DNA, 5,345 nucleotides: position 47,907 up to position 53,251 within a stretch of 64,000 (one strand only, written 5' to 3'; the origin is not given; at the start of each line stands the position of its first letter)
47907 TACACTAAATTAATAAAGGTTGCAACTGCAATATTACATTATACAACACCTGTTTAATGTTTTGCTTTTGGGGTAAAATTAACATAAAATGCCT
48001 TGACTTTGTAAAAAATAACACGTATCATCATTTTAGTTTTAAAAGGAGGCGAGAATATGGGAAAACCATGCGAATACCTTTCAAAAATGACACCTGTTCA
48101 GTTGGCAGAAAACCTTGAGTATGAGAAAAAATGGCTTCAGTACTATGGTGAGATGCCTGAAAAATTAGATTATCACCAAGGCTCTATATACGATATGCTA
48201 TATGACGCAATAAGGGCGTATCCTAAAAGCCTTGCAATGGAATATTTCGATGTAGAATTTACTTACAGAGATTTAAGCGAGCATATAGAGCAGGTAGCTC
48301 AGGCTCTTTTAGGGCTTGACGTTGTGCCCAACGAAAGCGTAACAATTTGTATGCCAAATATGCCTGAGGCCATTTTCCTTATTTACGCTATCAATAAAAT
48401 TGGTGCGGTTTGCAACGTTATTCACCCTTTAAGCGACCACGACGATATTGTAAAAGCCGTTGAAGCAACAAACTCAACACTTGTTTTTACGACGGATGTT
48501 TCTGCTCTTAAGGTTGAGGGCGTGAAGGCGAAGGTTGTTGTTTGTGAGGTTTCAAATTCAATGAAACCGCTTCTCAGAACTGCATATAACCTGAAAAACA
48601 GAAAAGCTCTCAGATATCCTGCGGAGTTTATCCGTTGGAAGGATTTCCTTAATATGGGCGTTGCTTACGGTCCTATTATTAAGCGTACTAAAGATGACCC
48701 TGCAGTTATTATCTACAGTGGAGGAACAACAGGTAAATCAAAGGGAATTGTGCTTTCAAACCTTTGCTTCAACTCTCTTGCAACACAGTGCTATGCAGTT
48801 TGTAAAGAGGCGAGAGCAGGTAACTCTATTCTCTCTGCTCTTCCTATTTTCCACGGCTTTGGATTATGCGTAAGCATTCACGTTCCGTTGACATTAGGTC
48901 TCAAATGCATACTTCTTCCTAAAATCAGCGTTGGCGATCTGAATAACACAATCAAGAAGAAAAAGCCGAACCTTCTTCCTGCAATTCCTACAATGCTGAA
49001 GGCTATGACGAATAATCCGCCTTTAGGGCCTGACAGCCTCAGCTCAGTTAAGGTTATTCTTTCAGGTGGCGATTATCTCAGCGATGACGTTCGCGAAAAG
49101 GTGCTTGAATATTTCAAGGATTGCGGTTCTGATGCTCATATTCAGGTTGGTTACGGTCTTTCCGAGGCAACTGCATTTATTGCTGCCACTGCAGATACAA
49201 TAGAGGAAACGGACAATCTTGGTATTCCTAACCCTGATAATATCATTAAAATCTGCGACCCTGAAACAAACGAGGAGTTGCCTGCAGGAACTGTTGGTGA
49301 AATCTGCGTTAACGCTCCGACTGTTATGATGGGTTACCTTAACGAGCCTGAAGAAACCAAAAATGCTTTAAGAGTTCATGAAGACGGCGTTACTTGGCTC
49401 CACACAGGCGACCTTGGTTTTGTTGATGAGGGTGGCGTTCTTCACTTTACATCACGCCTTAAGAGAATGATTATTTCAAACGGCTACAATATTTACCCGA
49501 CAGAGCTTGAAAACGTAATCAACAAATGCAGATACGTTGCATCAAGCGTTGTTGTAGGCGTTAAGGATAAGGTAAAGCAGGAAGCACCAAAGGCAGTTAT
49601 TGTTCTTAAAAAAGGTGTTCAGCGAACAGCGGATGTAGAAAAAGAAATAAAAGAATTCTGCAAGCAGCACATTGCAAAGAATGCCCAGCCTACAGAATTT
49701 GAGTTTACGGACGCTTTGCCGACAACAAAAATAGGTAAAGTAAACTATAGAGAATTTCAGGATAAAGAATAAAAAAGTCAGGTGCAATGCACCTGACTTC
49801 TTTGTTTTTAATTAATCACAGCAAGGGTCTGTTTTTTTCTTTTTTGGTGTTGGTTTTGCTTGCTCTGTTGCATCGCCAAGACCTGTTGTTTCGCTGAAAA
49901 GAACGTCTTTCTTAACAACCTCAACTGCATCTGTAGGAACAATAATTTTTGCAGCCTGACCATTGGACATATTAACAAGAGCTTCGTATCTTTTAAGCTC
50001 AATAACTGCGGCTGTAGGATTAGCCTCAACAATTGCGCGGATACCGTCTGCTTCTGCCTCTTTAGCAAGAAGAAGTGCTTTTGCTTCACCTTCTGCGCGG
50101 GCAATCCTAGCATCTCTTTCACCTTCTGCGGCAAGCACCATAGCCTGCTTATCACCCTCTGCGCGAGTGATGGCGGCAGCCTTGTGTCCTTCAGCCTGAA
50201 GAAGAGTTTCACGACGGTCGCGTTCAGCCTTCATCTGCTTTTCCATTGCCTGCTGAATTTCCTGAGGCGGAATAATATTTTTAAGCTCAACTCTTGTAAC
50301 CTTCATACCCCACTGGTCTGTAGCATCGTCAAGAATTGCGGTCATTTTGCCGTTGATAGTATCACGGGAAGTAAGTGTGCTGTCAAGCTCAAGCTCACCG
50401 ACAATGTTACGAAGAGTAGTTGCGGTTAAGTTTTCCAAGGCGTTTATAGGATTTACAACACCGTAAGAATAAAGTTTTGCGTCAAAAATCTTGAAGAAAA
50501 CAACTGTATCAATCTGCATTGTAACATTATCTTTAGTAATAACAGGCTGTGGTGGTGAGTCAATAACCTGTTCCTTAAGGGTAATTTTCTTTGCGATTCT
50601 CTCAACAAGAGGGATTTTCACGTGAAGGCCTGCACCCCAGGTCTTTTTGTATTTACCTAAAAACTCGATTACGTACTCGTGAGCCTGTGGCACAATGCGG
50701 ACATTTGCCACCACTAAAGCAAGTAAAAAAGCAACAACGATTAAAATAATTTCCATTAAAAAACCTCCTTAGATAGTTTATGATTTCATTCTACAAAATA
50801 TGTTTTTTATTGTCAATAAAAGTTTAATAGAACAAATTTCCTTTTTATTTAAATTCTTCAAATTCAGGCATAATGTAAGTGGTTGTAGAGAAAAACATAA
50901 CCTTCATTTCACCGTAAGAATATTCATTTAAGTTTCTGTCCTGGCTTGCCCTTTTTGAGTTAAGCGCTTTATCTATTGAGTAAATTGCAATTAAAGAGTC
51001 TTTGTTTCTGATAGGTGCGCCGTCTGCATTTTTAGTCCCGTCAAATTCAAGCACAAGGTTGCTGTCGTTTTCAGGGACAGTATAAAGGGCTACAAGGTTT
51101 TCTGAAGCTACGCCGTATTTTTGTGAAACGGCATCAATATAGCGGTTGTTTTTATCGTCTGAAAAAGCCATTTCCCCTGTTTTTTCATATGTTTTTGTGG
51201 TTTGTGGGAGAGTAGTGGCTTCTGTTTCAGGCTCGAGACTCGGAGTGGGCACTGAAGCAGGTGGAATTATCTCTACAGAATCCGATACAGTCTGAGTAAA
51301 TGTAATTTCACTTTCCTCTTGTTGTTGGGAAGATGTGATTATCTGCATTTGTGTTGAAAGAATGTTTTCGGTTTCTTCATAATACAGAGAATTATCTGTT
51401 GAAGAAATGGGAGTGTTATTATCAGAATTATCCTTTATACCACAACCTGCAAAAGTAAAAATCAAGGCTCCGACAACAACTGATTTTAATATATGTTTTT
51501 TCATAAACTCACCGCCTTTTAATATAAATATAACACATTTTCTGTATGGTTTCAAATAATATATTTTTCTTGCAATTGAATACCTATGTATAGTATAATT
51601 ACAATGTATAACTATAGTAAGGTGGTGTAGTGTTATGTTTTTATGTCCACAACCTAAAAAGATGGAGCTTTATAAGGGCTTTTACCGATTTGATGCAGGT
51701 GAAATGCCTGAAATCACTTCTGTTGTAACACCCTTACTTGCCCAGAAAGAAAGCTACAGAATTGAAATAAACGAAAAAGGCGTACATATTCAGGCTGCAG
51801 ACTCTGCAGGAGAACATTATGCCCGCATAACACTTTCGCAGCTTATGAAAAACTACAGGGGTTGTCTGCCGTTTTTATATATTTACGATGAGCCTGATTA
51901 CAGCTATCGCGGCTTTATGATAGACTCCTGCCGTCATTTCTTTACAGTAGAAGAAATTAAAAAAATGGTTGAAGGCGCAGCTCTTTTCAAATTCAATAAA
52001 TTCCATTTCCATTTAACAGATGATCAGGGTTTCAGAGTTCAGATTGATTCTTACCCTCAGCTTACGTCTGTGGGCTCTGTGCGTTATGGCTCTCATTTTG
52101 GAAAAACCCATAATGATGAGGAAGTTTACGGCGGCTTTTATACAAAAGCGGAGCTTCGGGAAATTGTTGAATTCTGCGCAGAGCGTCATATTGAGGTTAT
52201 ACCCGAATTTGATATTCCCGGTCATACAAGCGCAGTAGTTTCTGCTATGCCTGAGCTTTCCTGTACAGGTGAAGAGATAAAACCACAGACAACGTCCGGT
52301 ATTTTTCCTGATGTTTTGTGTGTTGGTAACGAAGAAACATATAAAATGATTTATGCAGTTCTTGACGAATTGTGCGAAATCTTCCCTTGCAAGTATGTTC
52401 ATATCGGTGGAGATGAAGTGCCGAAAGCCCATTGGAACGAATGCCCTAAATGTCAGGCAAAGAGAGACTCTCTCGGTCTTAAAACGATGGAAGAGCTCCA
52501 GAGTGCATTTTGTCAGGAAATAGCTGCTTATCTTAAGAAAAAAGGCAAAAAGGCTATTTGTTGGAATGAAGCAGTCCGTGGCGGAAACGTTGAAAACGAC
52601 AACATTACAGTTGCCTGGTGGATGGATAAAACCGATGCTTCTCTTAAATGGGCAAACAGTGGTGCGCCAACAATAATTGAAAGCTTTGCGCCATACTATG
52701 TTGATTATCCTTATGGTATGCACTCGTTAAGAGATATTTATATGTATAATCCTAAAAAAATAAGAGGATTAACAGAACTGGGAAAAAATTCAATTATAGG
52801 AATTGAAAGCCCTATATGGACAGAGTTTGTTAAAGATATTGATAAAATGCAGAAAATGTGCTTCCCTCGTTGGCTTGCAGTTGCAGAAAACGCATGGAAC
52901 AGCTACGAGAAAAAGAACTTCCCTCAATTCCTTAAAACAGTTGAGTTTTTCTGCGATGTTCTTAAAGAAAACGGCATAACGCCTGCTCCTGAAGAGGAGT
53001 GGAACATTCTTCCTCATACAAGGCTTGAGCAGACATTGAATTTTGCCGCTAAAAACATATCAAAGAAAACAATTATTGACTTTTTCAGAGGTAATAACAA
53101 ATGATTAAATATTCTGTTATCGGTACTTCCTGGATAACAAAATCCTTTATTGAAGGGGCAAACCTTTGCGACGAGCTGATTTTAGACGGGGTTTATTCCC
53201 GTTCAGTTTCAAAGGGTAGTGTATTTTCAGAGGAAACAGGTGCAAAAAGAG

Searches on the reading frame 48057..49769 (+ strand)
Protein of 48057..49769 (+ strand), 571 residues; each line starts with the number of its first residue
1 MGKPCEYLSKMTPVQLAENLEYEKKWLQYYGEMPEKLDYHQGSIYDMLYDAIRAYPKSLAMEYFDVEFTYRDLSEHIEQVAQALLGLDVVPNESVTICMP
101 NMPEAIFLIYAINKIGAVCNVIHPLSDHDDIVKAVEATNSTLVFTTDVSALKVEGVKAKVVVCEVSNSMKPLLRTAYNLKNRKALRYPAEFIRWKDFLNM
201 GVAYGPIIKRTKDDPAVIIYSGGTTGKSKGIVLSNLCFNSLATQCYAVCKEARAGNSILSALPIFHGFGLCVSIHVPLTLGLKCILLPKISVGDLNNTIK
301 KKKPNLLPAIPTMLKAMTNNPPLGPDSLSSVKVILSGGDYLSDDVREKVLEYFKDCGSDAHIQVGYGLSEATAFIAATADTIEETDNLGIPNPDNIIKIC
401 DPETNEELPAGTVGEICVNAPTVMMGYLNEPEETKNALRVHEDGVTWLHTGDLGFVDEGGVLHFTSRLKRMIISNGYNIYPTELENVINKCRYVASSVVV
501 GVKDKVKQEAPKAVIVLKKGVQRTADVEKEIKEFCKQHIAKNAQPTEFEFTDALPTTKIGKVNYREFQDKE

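Call 26: search_protein_families(library=pfam, proteins=[window:48057-49769:+], max_evalue=0.0001)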
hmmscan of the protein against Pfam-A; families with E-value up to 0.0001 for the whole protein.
window:48057-49769:+ (571 aa): 2 families
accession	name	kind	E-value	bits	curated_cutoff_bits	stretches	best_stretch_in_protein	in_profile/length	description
PF00501.34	AMP-binding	-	6.4e-72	242.9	29.9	1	51-428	4-384/384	AMP-binding enzyme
PF13193.12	AMP-binding_C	-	5.9e-17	62.8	24.5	1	483-561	1-76/76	AMP-binding enzyme C-terminal domain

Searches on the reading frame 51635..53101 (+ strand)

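Call 87: search_protein_families(library=pfam, proteins=[window:51635-53101:+], max_evalue=0.00001)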
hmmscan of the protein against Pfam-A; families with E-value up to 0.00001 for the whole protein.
window:51635-53101:+ (489 aa): 2 families
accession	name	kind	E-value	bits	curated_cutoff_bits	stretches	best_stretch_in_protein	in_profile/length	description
PF00728.28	Glyco_hydro_20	-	1.3e-100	337.6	22.3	1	89-422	1-346/348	Glycosyl hydrolase family 20, catalytic domain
PF02838.20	Glyco_hydro_20b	-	5e-07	30.9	26.1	1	35-85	72-123/124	Glycosyl hydrolase family 20, domain 2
